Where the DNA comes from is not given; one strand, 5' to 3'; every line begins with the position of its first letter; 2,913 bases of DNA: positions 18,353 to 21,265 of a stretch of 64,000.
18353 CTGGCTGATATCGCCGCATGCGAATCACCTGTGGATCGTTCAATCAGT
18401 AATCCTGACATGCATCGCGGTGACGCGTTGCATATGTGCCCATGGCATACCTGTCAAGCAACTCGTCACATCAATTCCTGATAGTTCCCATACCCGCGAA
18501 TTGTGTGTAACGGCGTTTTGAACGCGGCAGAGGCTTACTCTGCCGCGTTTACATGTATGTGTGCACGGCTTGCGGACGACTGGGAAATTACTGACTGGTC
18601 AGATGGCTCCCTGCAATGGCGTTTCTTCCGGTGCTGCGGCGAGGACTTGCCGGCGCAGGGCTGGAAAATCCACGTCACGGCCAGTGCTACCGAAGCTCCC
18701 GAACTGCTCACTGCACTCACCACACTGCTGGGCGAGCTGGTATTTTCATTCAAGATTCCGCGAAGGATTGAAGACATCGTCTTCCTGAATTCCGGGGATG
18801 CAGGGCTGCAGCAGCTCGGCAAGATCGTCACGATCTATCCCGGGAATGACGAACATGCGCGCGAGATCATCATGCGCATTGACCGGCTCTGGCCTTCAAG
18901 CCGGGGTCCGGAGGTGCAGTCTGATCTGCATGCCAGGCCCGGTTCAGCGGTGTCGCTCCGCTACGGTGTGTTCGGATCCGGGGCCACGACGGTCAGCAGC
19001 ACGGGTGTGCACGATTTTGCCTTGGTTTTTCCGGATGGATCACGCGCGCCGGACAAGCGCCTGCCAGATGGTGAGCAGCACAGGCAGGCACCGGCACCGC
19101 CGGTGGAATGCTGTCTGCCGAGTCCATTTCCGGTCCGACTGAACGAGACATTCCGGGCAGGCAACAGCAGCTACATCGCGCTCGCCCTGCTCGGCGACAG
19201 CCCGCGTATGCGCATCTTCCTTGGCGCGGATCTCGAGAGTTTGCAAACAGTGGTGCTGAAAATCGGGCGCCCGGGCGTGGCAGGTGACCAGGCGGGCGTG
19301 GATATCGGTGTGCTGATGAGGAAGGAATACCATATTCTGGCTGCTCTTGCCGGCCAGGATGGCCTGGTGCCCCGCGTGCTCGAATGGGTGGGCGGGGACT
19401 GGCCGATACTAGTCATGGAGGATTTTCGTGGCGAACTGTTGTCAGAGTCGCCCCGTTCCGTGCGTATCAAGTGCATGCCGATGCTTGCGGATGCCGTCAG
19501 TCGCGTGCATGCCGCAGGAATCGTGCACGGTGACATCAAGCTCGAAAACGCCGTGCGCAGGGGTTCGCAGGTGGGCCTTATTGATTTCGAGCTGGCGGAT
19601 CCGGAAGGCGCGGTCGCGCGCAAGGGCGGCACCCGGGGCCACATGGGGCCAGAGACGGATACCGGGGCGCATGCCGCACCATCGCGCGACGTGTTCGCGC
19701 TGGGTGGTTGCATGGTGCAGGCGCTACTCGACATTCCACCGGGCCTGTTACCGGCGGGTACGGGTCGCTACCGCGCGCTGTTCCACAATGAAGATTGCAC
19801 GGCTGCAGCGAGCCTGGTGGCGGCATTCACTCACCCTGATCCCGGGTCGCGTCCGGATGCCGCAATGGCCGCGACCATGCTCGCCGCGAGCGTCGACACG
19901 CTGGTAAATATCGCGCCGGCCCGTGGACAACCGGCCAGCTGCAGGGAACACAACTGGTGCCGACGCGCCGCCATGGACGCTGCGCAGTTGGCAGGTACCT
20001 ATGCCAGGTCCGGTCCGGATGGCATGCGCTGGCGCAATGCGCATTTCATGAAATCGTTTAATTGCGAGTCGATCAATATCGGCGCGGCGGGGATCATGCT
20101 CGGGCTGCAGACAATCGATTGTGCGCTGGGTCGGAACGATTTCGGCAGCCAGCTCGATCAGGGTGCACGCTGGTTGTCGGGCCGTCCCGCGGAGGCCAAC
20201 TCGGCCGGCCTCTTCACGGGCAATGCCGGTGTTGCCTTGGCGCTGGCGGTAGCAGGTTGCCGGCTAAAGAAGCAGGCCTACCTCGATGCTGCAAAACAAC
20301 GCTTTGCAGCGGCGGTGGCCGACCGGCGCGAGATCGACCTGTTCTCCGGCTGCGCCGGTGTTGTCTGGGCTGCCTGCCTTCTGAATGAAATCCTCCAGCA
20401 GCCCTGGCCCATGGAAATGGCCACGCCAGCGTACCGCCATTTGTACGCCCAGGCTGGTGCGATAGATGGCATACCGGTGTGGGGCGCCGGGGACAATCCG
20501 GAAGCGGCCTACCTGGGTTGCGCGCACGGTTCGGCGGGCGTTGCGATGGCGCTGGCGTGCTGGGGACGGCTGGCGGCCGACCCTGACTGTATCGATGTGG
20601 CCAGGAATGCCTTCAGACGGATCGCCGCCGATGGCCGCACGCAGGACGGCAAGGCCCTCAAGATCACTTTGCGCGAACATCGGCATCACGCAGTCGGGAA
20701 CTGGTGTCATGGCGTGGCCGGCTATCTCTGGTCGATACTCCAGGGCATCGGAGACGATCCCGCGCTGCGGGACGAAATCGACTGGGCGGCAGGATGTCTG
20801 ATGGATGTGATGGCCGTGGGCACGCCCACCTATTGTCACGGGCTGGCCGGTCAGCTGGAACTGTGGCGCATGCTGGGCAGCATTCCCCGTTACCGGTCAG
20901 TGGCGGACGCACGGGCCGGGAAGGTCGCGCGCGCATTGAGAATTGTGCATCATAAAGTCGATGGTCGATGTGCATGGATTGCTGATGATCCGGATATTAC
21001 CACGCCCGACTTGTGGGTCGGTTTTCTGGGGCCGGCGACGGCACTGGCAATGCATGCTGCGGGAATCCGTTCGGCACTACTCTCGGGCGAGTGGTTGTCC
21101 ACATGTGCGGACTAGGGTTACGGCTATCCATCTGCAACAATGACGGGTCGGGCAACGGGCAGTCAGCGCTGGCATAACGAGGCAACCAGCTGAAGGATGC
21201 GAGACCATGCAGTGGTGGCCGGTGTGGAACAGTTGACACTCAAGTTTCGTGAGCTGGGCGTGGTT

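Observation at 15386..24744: Intact class IV (LanL-type) lanthipeptide cluster with an unusually rich tailoring set, in a Gram-negative-looking context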

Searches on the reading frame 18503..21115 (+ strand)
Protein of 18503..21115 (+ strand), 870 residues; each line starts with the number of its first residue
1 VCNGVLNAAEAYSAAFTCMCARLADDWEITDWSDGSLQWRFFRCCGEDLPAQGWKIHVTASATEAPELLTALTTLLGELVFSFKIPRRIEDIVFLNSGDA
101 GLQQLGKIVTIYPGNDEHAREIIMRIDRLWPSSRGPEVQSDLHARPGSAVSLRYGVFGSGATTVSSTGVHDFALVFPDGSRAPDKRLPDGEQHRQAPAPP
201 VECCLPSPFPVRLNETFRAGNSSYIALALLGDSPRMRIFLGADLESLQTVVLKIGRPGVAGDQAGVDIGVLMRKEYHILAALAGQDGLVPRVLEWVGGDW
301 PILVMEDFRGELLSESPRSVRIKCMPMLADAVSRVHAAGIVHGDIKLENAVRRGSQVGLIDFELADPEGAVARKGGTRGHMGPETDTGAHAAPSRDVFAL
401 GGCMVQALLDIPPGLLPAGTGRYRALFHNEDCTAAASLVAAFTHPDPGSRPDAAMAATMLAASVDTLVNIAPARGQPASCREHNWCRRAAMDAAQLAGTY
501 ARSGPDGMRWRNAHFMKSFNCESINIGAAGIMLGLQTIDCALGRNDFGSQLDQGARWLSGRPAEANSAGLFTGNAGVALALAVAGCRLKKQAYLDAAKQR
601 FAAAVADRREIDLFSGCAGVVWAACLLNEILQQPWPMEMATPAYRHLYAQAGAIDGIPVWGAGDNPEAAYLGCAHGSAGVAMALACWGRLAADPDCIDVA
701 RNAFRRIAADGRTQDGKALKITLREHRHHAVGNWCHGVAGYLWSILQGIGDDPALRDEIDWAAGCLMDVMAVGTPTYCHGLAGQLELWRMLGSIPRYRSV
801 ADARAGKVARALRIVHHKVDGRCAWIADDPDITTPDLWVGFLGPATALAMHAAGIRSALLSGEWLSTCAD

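Call 6: search_protein_families(library=pfam, proteins=[window:18503-21115:+], max_evalue=0.01)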
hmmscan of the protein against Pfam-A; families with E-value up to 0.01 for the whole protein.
window:18503-21115:+ (870 aa): 3 families
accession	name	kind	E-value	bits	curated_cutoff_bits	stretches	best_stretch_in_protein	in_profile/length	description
PF25816.1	RamC_N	-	1.1e-30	107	27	1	36-188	18-167/191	RamC, N-terminal domain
PF05147.19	LANC_like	-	4.1e-25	88.6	23.2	1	527-789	10-279/350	Lanthionine synthetase C-like protein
PF00069.31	Pkinase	-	1.7e-08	34.6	31.7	1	320-413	99-196/263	Protein kinase domain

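Call 8: find_homologous_proteins(query=window:18503-21115:+)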
Query window:18503-21115:+ (870 aa): 95 proteins with E <= 0.001 among 8000 candidates.
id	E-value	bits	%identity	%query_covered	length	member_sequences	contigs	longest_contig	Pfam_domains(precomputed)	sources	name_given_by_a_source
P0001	0.0e+0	1795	89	100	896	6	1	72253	PF00069.32,PF25816.2,PF05147.20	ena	-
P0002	0.0e+0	1286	65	100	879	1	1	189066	PF00069.32,PF25816.2,PF05147.20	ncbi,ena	-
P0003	0.0e+0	1194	61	100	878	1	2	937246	PF00069.32,PF25816.2,PF05147.20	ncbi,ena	ncbi:MAG: lanthionine synthetase LanC family protein [Gammaproteobacteria bacterium]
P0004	0.0e+0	1175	61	99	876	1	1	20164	PF00069.32,PF25816.2,PF05147.20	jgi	jgi:hypothetical protein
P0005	0.0e+0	1173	61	100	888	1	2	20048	PF00069.32,PF25816.2,PF05147.20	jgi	jgi:hypothetical protein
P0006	0.0e+0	1149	60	99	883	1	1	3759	PF00069.32,PF25816.2,PF05147.20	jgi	jgi:hypothetical protein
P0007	0.0e+0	1146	59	97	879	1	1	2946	PF00069.32,PF25816.2,PF05147.20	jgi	jgi:class IV lanthipeptide synthase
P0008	0.0e+0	1145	59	99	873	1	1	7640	PF00069.32,PF25816.2,PF05147.20,PF01636.30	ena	-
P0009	0.0e+0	1101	57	100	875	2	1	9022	PF00069.32,PF25816.2,PF05147.20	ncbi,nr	ncbi:MAG TPA: lanthionine synthetase LanC family protein [Steroidobacteraceae bacterium]|nr:lanthion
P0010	0.0e+0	1088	58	99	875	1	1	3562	PF00069.32,PF25816.2,PF05147.20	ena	-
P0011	0.0e+0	1081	55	99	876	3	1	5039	PF00069.32,PF25816.2,PF05147.20,PF01636.30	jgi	jgi:serine/threonine protein kinase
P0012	0.0e+0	1072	55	99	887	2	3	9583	PF00069.32,PF25816.2,PF05147.20,PF01636.30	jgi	-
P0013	0.0e+0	1070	55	99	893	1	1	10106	PF00069.32,PF25816.2,PF05147.20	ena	-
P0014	0.0e+0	1048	56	99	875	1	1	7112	PF00069.32,PF25816.2,PF05147.20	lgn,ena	-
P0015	0.0e+0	1045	53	99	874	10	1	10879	PF00069.32,PF25816.2,PF05147.20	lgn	-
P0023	0.0e+0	1022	56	97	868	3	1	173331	PF00069.32,PF25816.2,PF05147.20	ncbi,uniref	ncbi:lanthionine synthetase LanC family protein [Azohydromonas australica]|uniref:class III lanthion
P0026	0.0e+0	1014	55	99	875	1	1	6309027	PF00069.32,PF25816.2,PF05147.20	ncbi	ncbi:class III lanthionine synthetase LanKC N-terminal domain-containing protein [Pseudomonas putida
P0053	3.4e-242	824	46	99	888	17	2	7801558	PF00069.32,PF25816.2,PF05147.20,PF01636.30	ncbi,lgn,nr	ncbi:Serine/threonine-protein kinase PknL [Gimesia chilikensis]|nr:Serine/threonine-protein kinase P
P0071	3.0e-188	646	41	99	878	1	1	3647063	PF00069.32,PF25816.2,PF05147.20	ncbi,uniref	ncbi:MAG: hypothetical protein HEQ22_08870 [Sphingopyxis sp.]|uniref:class III lanthionine synthetas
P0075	8.6e-153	529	40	99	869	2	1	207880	PF00069.32,PF25816.2,PF05147.20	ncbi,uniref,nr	ncbi:lanthionine synthetase LanC family protein [Microbispora sp. H13382]|uniref:class III lanthioni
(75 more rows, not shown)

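Call 9: find_encoding_contigs(protein=P0001, flank=10000, max_places=3)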
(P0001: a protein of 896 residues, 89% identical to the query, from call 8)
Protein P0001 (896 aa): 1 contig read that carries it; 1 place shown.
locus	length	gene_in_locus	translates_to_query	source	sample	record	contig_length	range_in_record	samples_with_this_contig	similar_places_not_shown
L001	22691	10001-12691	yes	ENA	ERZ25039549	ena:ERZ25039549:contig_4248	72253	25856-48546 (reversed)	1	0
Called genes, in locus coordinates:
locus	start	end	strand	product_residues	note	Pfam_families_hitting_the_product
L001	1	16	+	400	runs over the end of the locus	PF13676:TIR_2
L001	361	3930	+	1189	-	PF00004:AAA, PF01434:Peptidase_M41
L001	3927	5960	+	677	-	PF05496:RuvB_N (weak), PF00004:AAA, PF06068:TIP49 (faint), PF01434:Peptidase_M41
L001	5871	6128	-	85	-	-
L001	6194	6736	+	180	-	-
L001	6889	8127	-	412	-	PF00067:p450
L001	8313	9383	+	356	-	-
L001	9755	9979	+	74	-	-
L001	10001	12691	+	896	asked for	PF25816:RamC_N, PF00069:Pkinase, PF05147:LANC_like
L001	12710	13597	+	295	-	PF05721:PhyH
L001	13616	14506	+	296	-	PF02668:TauD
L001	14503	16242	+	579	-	-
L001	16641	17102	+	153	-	PF00764:Arginosuc_synth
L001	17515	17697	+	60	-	PF20979:Arginosuc_syn_C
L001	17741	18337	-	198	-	PF00248:Aldo_ket_red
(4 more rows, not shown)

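Call 10: find_encoding_contigs(protein=P0002, flank=10000, max_places=3)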
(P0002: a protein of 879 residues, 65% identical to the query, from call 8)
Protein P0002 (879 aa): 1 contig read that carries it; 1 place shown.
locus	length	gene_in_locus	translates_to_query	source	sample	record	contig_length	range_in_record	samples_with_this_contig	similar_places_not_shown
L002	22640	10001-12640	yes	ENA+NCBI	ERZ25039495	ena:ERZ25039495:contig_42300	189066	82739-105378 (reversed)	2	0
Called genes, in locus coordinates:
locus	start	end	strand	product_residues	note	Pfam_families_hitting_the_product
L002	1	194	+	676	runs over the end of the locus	PF00004:AAA, PF01434:Peptidase_M41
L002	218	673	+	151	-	PF22551:TY-Chap1, PF10722:YbjN (weak)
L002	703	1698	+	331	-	-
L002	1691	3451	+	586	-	-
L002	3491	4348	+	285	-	PF13230:GATase_4, PF13522:GATase_6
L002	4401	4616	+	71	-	-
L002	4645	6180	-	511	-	PF02534:T4SS-DNA_transf, PF10412:TrwB_AAD_bind, PF12696:TraG-D_C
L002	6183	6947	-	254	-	-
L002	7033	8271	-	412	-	PF00067:p450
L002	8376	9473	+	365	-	-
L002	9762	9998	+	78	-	-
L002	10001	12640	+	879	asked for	PF25816:RamC_N, PF00069:Pkinase, PF05147:LANC_like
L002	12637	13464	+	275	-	PF05721:PhyH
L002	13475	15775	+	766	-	PF20254:DMFA2_C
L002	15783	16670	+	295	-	PF02668:TauD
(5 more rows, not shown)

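Call 11: find_encoding_contigs(protein=P0003, flank=10000, max_places=2)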
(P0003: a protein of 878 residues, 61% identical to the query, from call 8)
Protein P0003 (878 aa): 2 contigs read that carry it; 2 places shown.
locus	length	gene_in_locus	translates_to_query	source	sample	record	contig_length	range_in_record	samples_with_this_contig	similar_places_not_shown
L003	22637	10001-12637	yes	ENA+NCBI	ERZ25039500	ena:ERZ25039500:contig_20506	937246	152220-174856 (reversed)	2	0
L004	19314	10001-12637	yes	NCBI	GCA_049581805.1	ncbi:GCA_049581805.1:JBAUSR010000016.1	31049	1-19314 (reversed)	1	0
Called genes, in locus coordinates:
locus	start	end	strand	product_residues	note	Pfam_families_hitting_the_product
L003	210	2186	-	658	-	PF07731:Cu-oxidase_2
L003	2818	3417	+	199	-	PF00484:Pro_CA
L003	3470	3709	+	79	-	PF09723:Zn_ribbon_8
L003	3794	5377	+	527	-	PF18546:MetOD1, PF00158:Sigma54_activat, PF14532:Sigma54_activ_2, PF07728:AAA_5 (weak), PF25601:AAA_lid_14, PF18024:HTH_50 (weak)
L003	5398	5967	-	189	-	PF08816:Ivy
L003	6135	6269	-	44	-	-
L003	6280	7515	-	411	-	PF00067:p450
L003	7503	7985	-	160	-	-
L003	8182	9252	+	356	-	-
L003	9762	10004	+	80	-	-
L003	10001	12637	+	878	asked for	PF25816:RamC_N, PF00069:Pkinase, PF05147:LANC_like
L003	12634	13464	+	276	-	PF05721:PhyH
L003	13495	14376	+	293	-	PF02668:TauD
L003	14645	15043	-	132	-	PF00042:Globin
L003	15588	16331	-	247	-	PF08808:RES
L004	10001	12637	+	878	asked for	PF25816:RamC_N, PF00069:Pkinase, PF05147:LANC_like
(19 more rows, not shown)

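Call 12: find_encoding_contigs(protein=P0026, flank=10000, max_places=2)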
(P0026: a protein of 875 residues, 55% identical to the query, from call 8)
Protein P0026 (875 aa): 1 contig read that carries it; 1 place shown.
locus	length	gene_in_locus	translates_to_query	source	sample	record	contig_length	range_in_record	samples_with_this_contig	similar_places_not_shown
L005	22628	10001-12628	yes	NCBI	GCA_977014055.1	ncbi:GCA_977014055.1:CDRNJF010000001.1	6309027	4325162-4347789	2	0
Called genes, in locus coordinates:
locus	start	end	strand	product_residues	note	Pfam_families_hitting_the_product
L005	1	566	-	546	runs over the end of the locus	PF01266:DAO (weak), PF00732:GMC_oxred_N (weak), PF05199:GMC_oxred_C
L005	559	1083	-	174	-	PF12318:FAD-SLDH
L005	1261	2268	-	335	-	PF02322:Cyt_bd_oxida_II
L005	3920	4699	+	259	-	PF02311:AraC_binding, PF00165:HTH_AraC (faint), PF12833:HTH_18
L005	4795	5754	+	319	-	PF08240:ADH_N, PF00107:ADH_zinc_N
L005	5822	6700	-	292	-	PF00126:HTH_1, PF03466:LysR_substrate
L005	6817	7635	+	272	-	PF08501:Shikimate_dh_N, PF01488:Shikimate_DH (weak), PF03807:F420_oxidored (weak), PF18317:SDH_C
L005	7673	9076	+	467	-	PF00083:Sugar_tr, PF07690:MFS_1, PF00083:Sugar_tr (weak)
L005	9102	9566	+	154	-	PF03928:HbpS-like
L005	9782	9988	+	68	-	-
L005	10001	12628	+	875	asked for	PF25816:RamC_N, PF00069:Pkinase, PF05147:LANC_like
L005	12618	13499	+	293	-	PF05721:PhyH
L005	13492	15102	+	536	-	-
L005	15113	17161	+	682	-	-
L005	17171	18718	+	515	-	PF03092:BT1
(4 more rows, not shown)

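Call 13: find_encoding_contigs(protein=P0023, flank=10000, max_places=2)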
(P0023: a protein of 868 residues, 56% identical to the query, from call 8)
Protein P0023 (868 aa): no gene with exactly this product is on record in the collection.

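Call 23: find_related_loci(query=A1, collection=genome_contigs, flank=8000)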
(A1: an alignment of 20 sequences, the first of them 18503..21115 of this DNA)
Query A1 (870 aa) in genome_contigs; peptide patterns used: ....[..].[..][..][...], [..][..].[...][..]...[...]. (x = any residue, [..] = any of these).
600 stretches matched a pattern (row limit reached: there are more); 571 encode a relative of the query (tblastn E <= 1e-3); the best 80 are kept; 80 distinct loci.
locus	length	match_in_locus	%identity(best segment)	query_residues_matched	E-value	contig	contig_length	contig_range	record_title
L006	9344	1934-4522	52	7-870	0e+0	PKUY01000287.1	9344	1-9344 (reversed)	MAG: Acidobacteria bacterium isolate palsa_295 73.20120500_P38.14_contig_5311, whole genome shotgun sequence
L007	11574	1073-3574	30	48-848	5e-58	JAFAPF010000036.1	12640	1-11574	MAG: Rubrobacter sp. isolate CP_BM_ER_31 BM_ER_k147_8962349, whole genome shotgun sequence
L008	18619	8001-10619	28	16-848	2e-55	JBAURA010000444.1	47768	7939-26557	MAG: Chloroflexia bacterium isolate MFD09212_ilm_asm_bin2 k127_143203, whole genome shotgun sequence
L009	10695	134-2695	28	24-843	1e-54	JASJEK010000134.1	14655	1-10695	MAG: Xenococcaceae cyanobacterium MO_234.B1 MO_234.c_876, whole genome shotgun sequence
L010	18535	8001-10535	28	36-848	3e-51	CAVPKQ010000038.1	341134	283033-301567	MAG: uncultured Acidobacteriaceae bacterium isolate MFD10064.bin.1.84 genome assembly, contig: contig_4178, whole genome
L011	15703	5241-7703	30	46-848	2e-47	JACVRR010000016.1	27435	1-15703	MAG: Thermoleophilia bacterium isolate Co-bin15 k141_8745084_length_27435_cov_11.0000, whole genome shotgun sequence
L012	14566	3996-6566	26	27-848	4e-48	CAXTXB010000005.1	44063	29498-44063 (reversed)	MAG TPA_asm: uncultured Dictyobacter sp. isolate public_SRR14722086_metawrap_bin.5 genome assembly, contig: public_SRR14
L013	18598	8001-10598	27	19-848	8e-52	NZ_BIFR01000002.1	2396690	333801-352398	Tengunoibacter tsumagoiensis strain Uno3 sequence2, whole genome shotgun sequence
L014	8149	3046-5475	28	52-816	6e-45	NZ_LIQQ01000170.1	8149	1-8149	Streptomyces graminilatus strain NRRL B-59124 B59124_contig_170, whole genome shotgun sequence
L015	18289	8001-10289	27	50-787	4e-45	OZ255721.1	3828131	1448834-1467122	MAG: Abditibacteriaceae bacterium isolate 7bf6772e-6c33-449c-9fdb-ec1266bce879 genome assembly, chromosome: 1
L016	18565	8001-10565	30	49-863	1e-50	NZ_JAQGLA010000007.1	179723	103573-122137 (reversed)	Saccharopolyspora oryzae strain WRP15-2 NODE_7_length_179723_cov_8.019989, whole genome shotgun sequence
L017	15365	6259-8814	28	27-848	2e-57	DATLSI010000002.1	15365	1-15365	MAG TPA_asm: Ktedonobacteraceae bacterium isolate SMAG_U13926 k141_275458, whole genome shotgun sequence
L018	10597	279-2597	27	52-784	1e-38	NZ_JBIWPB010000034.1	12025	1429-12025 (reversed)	Streptomyces sp. NPDC101175 NPDC101175_277_C4.ctg-0034, whole genome shotgun sequence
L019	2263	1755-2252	47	7-172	7e-39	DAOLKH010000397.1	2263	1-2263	MAG TPA_asm: Pseudomonadales bacterium isolate AMR_MDS_0331 NODE_33117_length_2263_cov_2.540761, whole genome shotgun se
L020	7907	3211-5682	28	38-848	7e-37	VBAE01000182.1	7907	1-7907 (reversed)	MAG: Alphaproteobacteria bacterium isolate AP_26 14_0919_09_20cm_scaffold_5072, whole genome shotgun sequence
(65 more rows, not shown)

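Call 26: find_encoding_contigs(protein=P0099, flank=10000, max_places=2)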
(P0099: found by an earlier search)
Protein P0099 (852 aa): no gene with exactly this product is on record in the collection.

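Call 27: find_encoding_contigs(protein=P0098, flank=10000, max_places=2)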
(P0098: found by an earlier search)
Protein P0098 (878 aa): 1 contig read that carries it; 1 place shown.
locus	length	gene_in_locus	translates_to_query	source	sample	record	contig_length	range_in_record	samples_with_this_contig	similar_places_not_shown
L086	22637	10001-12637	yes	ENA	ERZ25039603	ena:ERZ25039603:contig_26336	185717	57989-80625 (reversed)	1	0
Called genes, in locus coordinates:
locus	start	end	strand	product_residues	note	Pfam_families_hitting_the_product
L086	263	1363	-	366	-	PF13776:DUF4172, PF02661:Fic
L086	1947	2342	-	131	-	PF02661:Fic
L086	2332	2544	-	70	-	-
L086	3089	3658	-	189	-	-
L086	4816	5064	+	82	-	-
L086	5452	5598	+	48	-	-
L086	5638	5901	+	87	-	-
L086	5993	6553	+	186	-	-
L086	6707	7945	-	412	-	PF00067:p450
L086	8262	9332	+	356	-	-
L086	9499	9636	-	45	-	-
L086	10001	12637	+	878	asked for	PF25816:RamC_N, PF00069:Pkinase, PF05147:LANC_like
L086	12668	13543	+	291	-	PF05721:PhyH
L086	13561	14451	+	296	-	PF02668:TauD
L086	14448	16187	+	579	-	-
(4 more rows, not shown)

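Call 30: search_protein_families(library=ncbifam, proteins=[window:18503-21115:+], max_evalue=0.1)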
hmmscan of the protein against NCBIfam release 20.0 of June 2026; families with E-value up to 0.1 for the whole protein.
window:18503-21115:+ (870 aa): 14 families
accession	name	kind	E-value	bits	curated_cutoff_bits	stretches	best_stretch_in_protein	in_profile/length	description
NF038150.1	lanthi_synth_IV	equivalog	4.4e-101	339.6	650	1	39-848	9-840/851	class IV lanthionine synthetase LanL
NF038151.1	lanthi_synth_III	equivalog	7.4e-68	229.7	575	1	14-837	23-821/833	class III lanthionine synthetase LanKC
TIGR03897.1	lanti_2_LanM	subfamily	2e-27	95.4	304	1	527-811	598-895/932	type 2 lanthipeptide synthetase LanM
TIGR03724.2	arch_bud32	equivalog_domain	5.6e-10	39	125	1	273-372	41-138/193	KEOPS complex kinase/ATPase Bud32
NF011464.0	PRK14879.1-7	equivalog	1.6e-07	31.3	246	1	302-375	82-159/221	Kae1-associated kinase Bud32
NF011463.0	PRK14879.1-4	equivalog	4.6e-07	29.5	188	1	273-366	66-161/237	Kae1-associated kinase Bud32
NF011462.0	PRK14879.1-3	equivalog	4.4e-06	26.6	174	1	303-375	69-138/192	Kae1-associated kinase Bud32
NF007174.0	PRK09605.1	equivalog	5.7e-05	21.8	447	1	302-369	412-477/535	bifunctional N(6)-L-threonylcarbamoyladenine synthase/serine/threonine protein kinase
NF047741.1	antiphage_MADS6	equivalog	7.5e-05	21.4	460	1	272-464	242-461/612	methylation-associated defense system protein kinase MAD6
NF052427.1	StpK7MSMEG_1200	equivalog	0.00045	18.8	900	1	322-408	111-203/601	serine/threonine protein kinase StpK7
NF011461.0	PRK14879.1-2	equivalog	0.00067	19.5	372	1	273-366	51-147/225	Kae1-associated kinase Bud32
NF033483.0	PknB_PASTA_kin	equivalog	0.00089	18.4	450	1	321-404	109-198/563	Stk1 family PASTA domain-containing Ser/Thr kinase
NF041408.1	XopAU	subfamily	0.0037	16.9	450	1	331-406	340-413/498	XopAU family type III secretion system effector serine/threonine kinase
NF011460.0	PRK14879.1-1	equivalog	0.021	14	199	1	289-365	75-157/232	Kae1-associated kinase Bud32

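Call 36: find_related_loci(query=A3, collection=metagenome_contigs, flank=8000)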
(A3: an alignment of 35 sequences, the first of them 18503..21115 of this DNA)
Query A3 (870 aa) in metagenome_contigs; peptide patterns used: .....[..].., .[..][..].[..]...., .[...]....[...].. (x = any residue, [..] = any of these).
365 stretches matched a pattern; 64 encode a relative of the query (tblastn E <= 1e-3); 62 distinct loci.
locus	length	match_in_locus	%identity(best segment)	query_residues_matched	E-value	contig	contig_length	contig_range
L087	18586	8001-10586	53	9-870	0e+0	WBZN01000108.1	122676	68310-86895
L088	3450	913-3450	55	6-850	0e+0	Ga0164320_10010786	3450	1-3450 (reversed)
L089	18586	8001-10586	54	7-868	0e+0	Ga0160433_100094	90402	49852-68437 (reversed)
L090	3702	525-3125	54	5-869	0e+0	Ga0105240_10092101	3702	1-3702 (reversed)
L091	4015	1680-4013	54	26-806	0e+0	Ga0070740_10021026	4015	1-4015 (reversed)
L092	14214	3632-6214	51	7-869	0e+0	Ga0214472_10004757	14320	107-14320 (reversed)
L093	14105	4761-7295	49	12-858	0e+0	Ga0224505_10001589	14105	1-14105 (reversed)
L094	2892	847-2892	57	7-681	0e+0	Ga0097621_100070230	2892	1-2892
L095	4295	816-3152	50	3-867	0e+0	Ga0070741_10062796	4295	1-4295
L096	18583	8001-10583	54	9-870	0e+0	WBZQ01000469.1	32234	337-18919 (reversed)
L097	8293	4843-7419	48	7-861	0e+0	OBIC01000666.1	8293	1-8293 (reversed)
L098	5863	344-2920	48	7-861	0e+0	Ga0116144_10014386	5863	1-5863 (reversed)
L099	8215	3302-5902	41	10-870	0e+0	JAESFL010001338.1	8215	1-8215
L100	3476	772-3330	43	27-870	0e+0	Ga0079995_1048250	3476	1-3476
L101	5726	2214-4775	40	12-869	0e+0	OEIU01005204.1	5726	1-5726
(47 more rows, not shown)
